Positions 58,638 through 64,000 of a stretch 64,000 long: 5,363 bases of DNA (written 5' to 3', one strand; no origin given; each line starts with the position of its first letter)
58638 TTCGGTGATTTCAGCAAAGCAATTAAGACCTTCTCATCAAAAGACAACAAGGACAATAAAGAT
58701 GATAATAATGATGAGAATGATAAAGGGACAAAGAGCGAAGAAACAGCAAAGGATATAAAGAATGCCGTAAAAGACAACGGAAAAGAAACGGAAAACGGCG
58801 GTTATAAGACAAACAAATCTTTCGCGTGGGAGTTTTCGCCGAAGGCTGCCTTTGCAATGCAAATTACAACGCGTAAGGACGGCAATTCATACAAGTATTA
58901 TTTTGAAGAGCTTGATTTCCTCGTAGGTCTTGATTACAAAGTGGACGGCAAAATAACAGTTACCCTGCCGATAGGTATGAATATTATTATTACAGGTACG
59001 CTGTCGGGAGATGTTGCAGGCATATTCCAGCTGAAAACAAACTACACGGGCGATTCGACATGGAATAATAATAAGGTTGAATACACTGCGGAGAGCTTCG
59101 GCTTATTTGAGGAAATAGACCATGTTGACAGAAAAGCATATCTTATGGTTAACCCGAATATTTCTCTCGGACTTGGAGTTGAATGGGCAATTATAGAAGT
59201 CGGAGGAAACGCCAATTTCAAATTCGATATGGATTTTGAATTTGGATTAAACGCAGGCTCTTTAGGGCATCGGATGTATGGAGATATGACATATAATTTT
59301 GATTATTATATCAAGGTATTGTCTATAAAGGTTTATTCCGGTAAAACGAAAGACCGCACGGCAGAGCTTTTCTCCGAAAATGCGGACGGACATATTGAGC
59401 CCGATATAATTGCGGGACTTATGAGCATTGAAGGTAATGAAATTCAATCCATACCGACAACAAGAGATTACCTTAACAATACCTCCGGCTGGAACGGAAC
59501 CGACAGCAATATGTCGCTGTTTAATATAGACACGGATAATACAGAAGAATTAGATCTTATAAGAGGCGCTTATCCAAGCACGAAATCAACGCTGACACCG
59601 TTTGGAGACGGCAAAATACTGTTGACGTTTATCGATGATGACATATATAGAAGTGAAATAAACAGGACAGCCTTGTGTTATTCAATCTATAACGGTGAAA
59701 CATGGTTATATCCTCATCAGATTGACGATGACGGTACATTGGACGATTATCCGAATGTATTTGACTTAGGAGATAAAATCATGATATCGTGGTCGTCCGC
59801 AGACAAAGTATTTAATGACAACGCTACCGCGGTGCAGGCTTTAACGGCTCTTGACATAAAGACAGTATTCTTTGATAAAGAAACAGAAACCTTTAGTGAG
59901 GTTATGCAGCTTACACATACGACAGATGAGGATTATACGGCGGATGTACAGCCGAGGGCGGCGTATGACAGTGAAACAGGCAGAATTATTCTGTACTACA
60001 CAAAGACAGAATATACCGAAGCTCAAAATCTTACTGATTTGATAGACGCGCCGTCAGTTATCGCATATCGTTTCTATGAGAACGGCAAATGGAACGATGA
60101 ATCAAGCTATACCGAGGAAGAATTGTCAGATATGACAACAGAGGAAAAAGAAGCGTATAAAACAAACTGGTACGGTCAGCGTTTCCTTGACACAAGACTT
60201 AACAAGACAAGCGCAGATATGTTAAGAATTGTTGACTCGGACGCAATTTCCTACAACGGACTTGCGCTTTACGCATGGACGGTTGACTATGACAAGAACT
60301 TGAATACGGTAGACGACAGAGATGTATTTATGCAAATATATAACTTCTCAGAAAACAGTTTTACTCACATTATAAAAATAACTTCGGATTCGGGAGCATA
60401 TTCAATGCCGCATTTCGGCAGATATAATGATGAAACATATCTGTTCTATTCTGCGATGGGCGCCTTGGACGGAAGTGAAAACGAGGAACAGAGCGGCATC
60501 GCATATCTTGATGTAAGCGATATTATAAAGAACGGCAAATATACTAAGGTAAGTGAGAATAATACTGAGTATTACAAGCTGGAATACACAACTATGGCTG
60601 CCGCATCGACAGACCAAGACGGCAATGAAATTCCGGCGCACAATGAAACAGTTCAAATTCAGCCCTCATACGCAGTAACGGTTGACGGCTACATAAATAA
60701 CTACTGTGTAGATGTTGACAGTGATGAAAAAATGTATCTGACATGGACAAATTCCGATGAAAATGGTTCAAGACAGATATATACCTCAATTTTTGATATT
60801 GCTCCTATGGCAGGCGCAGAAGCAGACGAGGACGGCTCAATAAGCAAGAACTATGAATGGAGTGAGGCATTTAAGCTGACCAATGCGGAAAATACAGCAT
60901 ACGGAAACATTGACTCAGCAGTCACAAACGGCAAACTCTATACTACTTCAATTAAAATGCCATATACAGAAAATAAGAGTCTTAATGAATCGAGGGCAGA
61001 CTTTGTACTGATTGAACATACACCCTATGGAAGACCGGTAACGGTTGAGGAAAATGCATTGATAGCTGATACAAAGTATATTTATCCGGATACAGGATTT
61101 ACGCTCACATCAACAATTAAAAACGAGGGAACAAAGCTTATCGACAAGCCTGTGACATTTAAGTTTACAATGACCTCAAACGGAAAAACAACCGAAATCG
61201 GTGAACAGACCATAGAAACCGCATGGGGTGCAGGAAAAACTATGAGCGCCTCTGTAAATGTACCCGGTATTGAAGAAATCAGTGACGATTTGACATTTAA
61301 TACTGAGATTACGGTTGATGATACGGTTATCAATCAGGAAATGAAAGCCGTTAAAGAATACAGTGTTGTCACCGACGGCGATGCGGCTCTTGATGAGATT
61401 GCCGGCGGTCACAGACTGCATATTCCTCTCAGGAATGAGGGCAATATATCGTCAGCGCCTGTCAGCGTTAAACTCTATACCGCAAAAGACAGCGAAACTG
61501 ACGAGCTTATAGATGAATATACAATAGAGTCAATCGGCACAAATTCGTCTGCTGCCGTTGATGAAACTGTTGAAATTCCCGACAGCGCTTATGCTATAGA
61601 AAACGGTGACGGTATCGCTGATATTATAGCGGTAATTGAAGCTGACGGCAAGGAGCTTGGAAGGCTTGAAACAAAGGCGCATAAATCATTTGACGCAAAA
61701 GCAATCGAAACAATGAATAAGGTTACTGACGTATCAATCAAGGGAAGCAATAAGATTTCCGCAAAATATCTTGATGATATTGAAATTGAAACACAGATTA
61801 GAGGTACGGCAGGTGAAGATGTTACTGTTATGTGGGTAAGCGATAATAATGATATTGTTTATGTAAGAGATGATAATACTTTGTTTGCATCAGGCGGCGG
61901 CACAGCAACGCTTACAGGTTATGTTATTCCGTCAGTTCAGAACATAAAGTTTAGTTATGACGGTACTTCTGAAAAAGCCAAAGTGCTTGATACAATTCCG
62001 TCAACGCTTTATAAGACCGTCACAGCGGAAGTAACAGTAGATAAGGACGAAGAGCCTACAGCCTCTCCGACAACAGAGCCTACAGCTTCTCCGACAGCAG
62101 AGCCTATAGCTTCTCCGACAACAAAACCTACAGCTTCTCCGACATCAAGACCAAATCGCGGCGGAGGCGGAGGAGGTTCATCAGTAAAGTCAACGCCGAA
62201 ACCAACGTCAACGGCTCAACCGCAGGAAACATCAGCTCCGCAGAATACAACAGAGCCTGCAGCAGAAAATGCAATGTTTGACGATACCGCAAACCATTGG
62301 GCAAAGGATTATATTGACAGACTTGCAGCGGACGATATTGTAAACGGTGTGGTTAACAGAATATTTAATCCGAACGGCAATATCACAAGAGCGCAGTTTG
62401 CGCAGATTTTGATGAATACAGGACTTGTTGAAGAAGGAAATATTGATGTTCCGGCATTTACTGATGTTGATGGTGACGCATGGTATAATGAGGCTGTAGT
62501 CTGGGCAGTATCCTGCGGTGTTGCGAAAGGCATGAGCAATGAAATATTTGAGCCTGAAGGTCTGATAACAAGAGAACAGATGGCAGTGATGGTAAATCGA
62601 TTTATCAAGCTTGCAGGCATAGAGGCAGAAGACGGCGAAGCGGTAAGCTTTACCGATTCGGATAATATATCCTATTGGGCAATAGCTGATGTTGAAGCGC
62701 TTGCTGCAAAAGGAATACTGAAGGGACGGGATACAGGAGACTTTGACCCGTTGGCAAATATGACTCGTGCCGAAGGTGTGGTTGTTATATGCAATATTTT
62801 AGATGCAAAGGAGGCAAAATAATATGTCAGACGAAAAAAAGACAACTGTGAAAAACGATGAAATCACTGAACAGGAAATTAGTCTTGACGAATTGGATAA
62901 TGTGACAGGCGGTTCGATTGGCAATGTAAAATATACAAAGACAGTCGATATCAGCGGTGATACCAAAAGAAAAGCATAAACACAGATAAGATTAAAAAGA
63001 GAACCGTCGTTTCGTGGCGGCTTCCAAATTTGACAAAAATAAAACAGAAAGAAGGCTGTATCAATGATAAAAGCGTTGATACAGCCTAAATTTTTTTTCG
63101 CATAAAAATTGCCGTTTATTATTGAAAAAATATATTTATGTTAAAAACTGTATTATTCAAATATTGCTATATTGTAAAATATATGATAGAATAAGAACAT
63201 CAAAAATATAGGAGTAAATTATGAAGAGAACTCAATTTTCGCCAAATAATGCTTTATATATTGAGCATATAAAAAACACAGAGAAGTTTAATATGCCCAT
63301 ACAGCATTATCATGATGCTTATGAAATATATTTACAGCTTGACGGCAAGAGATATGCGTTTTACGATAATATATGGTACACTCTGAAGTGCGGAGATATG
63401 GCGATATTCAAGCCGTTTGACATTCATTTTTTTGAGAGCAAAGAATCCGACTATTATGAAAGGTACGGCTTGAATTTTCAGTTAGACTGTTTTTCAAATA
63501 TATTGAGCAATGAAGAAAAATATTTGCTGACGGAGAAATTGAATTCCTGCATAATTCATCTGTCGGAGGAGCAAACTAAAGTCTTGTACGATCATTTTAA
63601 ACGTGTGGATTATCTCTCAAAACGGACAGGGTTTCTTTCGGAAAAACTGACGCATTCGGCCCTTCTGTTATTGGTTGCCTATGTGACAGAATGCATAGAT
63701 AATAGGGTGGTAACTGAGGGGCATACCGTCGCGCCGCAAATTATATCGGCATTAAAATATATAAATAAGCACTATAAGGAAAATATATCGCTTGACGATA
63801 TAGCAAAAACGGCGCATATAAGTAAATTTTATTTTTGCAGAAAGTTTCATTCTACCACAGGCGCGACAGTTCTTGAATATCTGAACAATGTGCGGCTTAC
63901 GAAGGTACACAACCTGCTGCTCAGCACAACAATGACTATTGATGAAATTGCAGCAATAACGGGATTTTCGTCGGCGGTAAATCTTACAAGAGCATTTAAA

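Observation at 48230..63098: Two homologous double-glycine-leader peptides bracket a PBP-lipoprotein / MFP / C39-ABC / second-ABC / 2628-aa SLH surface-protein operon, with no modification, immunity or sensor genes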

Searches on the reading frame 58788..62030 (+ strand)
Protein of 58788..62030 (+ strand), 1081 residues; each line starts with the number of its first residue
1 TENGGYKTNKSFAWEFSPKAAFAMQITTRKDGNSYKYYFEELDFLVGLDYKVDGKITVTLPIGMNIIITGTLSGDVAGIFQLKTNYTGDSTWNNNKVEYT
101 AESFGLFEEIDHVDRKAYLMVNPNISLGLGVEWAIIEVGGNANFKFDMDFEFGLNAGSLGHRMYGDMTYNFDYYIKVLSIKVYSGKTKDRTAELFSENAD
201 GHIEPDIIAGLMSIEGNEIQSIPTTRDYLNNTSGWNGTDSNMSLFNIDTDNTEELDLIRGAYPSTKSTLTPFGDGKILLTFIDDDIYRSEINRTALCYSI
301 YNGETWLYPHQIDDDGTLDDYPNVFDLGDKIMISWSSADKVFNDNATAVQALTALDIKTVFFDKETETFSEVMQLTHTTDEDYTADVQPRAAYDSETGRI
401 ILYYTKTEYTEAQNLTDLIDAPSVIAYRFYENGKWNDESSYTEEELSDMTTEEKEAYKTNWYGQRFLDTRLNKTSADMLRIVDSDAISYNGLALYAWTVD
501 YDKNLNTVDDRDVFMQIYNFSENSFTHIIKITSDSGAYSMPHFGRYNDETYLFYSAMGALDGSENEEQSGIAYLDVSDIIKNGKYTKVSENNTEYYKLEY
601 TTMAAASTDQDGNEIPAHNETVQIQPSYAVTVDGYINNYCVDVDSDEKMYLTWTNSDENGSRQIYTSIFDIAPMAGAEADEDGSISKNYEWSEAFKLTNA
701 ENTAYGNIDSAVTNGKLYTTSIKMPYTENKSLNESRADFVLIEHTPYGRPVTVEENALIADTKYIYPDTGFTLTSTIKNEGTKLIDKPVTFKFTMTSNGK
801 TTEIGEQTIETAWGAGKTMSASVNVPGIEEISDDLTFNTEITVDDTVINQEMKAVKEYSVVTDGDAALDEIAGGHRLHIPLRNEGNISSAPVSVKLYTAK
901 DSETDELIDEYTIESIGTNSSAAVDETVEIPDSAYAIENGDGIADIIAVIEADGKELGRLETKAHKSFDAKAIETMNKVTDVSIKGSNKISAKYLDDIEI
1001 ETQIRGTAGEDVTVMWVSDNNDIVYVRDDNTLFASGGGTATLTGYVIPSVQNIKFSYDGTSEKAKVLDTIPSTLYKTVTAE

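Call 66: predict_structure(alignment_id=A4)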
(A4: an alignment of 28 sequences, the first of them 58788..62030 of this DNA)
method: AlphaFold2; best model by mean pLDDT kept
length: 1081 residues; sequences in the alignment: 28
mean_pLDDT: 79.6   pTM: 0.63
mean pLDDT of the five models: 79.6, 79.5, 77.3, 77.0, 76.5
residues with pLDDT >= 90: 298; 70-90: 547; 50-70: 161; < 50: 75
segments of 3 or more residues with pLDDT < 50: 1-14, 54-71, 126-134, 204-217, 246-248
pLDDT, mean of each block of 10 residues (from residue 1): 32 48 70 75 70 41 35 67 71 71 57 74 54 48 66 62 68 62 54 67 37 42 79 74 52 87 89 90 90 92 89 92 91 94 83 91 93 89 88 91 89 69 90 90 88 89 87 80 90 92 72 93 91 86 86 84 63 91 89 89 86 85 87 75 81 79 85 62 62 84 85 91 71 79 89 84 88 92 86 92 91 85 89 90 90 89 87 85 91 92 89 90 90 87 91 88 88 87 87 86 85 88 85 88 87 61 72 89 88
secondary structure, 60 per line:
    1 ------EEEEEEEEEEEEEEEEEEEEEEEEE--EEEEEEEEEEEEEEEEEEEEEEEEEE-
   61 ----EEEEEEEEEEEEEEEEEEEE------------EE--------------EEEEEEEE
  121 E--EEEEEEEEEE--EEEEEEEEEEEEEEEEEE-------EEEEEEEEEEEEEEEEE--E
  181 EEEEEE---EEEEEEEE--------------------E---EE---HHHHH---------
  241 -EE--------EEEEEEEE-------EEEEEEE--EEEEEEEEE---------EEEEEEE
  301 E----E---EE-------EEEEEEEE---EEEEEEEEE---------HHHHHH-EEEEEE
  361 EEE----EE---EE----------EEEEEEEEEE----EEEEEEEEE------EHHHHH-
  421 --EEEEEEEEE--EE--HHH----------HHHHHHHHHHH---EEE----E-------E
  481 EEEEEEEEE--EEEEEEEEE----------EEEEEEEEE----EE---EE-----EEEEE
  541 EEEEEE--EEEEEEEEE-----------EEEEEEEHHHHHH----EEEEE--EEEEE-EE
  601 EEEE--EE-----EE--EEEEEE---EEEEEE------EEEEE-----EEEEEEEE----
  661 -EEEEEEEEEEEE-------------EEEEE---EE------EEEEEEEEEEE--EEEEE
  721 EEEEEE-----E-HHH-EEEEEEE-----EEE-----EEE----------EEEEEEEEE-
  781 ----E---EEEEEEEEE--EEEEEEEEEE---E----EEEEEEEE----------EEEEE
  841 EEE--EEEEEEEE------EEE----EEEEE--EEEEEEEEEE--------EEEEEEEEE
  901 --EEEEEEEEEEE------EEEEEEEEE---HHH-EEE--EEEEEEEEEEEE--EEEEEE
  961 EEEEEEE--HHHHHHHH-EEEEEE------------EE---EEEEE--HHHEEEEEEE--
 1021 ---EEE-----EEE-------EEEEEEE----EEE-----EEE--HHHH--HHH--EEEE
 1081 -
elements in order (helices of 4 or more, strands of 3 or more residues): E7-31 E34-59 E65-84 E113-121 E124-133 E136-153 E161-177 E180-186 E190-197 H227-231 E252-259 E267-273 E276-284 E294-301 E319-326 E330-338 H348-353 E355-363 E385-394 E399-407 H415-419 E423-431 H451-461 E465-467 E480-489 E492-500 E511-519 E536-546 E549-557 E569-575 H576-581 E586-590 E593-597 E599-604 E618-623 E627-632 E639-643 E649-656 E662-673 E687-691 E703-713 E716-726 E738-744 E750-752 E758-760 E771-779 E789-797 E800-809 E818-825 E836-843 E846-853 E860-862 E867-871 E874-883 E892-900 E903-913 E920-928 E936-938 E941-952 E955-967 H970-977 E979-984 E1002-1006 E1012-1018 E1024-1026 E1032-1034 E1042-1048 E1053-1055 E1061-1063 H1066-1069 E1077-1080

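Call 70: fold_search(model_id=the predicted structure, library=pdb)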
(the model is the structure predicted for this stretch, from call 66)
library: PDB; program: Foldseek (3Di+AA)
matches with E <= 10: 1455; with E <= 0.001: 247
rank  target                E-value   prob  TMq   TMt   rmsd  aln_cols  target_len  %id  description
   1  8t2v_A                6.5e-12  1.00  0.23  0.26  30.5      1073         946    8  Cryo-EM Structures of Full-length Integrin alphaIIbbeta3 in Native Lipids (released 2023-07-26)
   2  8xer_A                9.9e-12  1.00  0.27  0.30  15.4       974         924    9  Cryo-EM structure of integrin ITGAV, ITGB3 and Cilengitide TFA complex, conformation 1 (released 2024-12-18)
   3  7nxd_A                9.9e-12  1.00  0.26  0.30  18.2       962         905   10  Cryo-EM structure of human integrin alpha5beta1 in the half-bent conformation (released 2021-08-25)
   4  3fcs_C                1.0e-11  1.00  0.24  0.28  23.8       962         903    7  Structure of complete ectodomain of integrin aIIBb3 (released 2009-01-20)
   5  1jv2_A                1.1e-11  1.00  0.25  0.29  24.0       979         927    9  CRYSTAL STRUCTURE OF THE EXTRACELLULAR SEGMENT OF INTEGRIN ALPHAVBETA3 (released 2001-10-17)
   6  9e8a_A                1.3e-11  1.00  0.26  0.29  27.9      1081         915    8  Integrin aIIbb3 bent conformation from human platelet membrane crude preparation (released 2025-10-15)
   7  2ber                  1.4e-11  1.00  0.22  0.36  16.0       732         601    8  Y370G Active Site Mutant of the Sialidase from Micromonospora viridifaciens in complex with beta-Neu5Ac (sialic acid). (released 2005-04-04)
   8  1eut                  1.5e-11  1.00  0.22  0.36  16.0       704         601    7  SIALIDASE, LARGE 68KD FORM, COMPLEXED WITH GALACTOSE (released 1997-01-11)
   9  5es4_G                1.9e-11  1.00  0.24  0.28  28.3       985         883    7  RE-REFINEMENT OF INTEGRIN ALPHAXBETA2 ECTODOMAIN IN THE CLOSED/BENT CONFORMATION (released 2016-03-02)
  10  2bzd_C                2.5e-11  1.00  0.23  0.37  16.5       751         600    8  Galactose recognition by the carbohydrate-binding module of a bacterial sialidase. (released 2005-08-19)
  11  1w8o_A                4.3e-11  1.00  0.23  0.37  15.6       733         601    7  Contribution of the Active Site Aspartic Acid to Catalysis in the Bacterial Neuraminidase from Micromonospora viridifa (released 2004-09-29)
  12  1wcq_A                1.9e-10  1.00  0.22  0.36  15.9       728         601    8  Mutagenesis of the Nucleophilic Tyrosine in a Bacterial Sialidase to Phenylalanine. (released 2005-10-12)
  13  1wcq_C                2.6e-10  1.00  0.22  0.36  17.2       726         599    8  Mutagenesis of the Nucleophilic Tyrosine in a Bacterial Sialidase to Phenylalanine. (released 2005-10-12)
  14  3k6s_C                2.9e-10  1.00  0.26  0.31  28.1       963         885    8  Structure of integrin alphaXbeta2 ectodomain (released 2010-01-12)
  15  3k71_A                6.2e-10  1.00  0.25  0.29  28.9       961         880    8  Structure of integrin alphaX beta2 ectodomain (released 2010-01-12)
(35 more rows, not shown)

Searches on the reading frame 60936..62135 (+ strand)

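Call 39: search_protein_families(library=pfam, proteins=[window:60936-62135:+], max_evalue=1)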
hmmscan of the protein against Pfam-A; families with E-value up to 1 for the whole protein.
window:60936-62135:+ (400 aa): 1 family
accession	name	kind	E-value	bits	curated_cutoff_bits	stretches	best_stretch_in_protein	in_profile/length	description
PF04886.17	PT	-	1.7e-05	24.7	26.2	1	372-400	8-36/36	PT disordered repeat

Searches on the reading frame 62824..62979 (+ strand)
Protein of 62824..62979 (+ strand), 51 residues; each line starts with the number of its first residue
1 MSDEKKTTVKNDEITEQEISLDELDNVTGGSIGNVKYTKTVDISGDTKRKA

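Call 9: search_protein_families(library=pfam, proteins=[window:62824-62979:+], max_evalue=0.01)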
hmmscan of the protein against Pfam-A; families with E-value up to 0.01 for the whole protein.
window:62824-62979:+ (51 aa): 1 family
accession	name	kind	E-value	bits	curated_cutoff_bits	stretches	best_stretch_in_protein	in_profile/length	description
PF04604.19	L_biotic_typeA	-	0.0032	17.7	21.7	1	17-35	13-31/50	Type-A lantibiotic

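Call 10: search_protein_families(library=ncbifam, proteins=[window:62824-62979:+], max_evalue=0.01)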
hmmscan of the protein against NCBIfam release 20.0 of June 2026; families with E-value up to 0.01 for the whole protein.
window:62824-62979:+ (51 aa): 0 families

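Call 19: find_encoding_contigs(protein=window:62824-62979:+, flank=10000, max_places=10)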
Protein window:62824-62979:+ (51 aa): no gene with exactly this product is on record in the collection.

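Call 109: search_protein_representatives(alignment_id=A8)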
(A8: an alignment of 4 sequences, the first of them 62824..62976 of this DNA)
Query: 4 sequences, 54 profile positions. Proteins with E-value up to 0.001 (for the whole library): 46; up to 1e-10: 3; up to 1e-30: 0. The best 46 are listed.
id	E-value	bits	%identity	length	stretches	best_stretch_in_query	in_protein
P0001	2.5e-25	104.5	-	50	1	1-54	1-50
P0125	6.4e-12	61.5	-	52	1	1-49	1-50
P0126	6.0e-11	58.4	-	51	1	1-49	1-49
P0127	1.4e-10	57.3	-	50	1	1-49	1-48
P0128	8.2e-10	54.8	-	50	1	4-47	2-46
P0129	5.1e-09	52.3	-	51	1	1-49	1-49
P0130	2.6e-08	50.0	-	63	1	8-49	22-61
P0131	2.8e-08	49.9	-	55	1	1-49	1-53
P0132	8.2e-08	48.4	-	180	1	9-49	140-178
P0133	1.7e-07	47.4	-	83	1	1-41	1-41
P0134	2.5e-07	46.8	-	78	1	6-49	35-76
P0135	3.7e-07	46.3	-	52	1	1-49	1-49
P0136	5.7e-07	45.7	-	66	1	6-46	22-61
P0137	1.1e-06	44.8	-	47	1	10-49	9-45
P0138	5.8e-06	42.5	-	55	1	10-49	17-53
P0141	1.3e-05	41.4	-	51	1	3-47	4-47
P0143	2.1e-05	40.7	-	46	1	7-49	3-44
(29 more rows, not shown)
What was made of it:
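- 46 representative clusters were found among 1.84 billion proteins (call 109).
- Tried and rejected: The exhaustive profile search later found the family (call 109).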

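Call 111: find_encoding_contigs(protein=P0128, flank=10000, max_places=4)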
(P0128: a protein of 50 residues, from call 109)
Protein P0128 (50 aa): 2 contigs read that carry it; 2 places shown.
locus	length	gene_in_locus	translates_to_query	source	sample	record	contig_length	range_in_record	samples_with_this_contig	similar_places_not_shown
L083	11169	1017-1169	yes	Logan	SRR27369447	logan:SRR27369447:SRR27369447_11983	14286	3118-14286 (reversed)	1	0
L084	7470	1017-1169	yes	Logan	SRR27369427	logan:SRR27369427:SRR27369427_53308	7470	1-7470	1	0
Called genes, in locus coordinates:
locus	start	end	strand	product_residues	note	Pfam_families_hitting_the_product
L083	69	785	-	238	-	PF00072:Response_reg, PF04397:LytTR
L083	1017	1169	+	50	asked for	-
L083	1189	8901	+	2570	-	PF03160:Calx-beta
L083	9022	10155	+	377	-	PF13458:Peripla_BP_6, PF01094:ANF_receptor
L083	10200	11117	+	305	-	-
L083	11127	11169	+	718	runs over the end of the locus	PF03412:Peptidase_C39, PF13529:Peptidase_C39_2 (faint), PF00664:ABC_membrane, PF00005:ABC_tran, PF02463:SMC_N (faint)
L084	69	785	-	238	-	PF00072:Response_reg, PF04397:LytTR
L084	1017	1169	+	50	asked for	-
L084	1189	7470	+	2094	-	?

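Call 116: find_encoding_contigs(protein=P0143, flank=10000, max_places=3)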
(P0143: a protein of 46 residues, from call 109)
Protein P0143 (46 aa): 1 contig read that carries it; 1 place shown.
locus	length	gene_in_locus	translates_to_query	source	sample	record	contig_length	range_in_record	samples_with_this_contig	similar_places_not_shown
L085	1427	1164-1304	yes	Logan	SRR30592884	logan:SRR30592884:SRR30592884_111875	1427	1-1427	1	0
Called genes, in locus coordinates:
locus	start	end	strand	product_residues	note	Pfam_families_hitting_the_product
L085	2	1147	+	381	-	?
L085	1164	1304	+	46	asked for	-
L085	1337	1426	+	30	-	?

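Call 117: find_encoding_contigs(protein=P0141, flank=10000, max_places=3)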
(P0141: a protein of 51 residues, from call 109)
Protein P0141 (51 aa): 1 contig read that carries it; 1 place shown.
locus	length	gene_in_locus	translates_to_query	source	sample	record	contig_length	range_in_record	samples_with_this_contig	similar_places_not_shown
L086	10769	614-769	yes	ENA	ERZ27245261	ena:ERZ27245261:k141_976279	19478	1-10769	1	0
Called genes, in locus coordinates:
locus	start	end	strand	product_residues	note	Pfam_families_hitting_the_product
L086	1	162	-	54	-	?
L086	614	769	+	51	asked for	-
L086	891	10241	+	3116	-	PF03160:Calx-beta, PF26918:Ig_Eae (weak), PF00395:SLH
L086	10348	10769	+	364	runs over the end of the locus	PF13458:Peripla_BP_6, PF01094:ANF_receptor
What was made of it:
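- In L083 and L086 the peptide ORF instead comes directly before the giant (calls 111, 117).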

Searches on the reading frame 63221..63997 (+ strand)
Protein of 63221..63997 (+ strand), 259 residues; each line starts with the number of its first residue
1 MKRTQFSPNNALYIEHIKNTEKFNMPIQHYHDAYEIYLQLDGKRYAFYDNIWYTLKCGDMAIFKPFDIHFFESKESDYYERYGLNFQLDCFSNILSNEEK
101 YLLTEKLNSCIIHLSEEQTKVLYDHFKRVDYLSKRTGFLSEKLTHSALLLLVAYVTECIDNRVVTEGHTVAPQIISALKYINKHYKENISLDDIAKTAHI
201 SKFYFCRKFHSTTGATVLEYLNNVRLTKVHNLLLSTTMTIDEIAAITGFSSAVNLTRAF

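Call 9: search_protein_families(library=pfam, proteins=[window:63221-63997:+], max_evalue=0.01)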
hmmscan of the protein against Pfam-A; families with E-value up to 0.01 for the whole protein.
window:63221-63997:+ (259 aa): 3 families
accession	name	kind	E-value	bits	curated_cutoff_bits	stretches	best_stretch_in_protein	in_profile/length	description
PF12833.13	HTH_18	-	2.8e-15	56.8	33.6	1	194-259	1-66/80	Helix-turn-helix domain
PF00165.29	HTH_AraC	-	5.9e-13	49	26.6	1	181-222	1-42/42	Bacterial regulatory helix-turn-helix proteins, AraC family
PF02311.25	AraC_binding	-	1.7e-08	34.7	21.1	1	27-97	17-87/135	AraC-like ligand binding domain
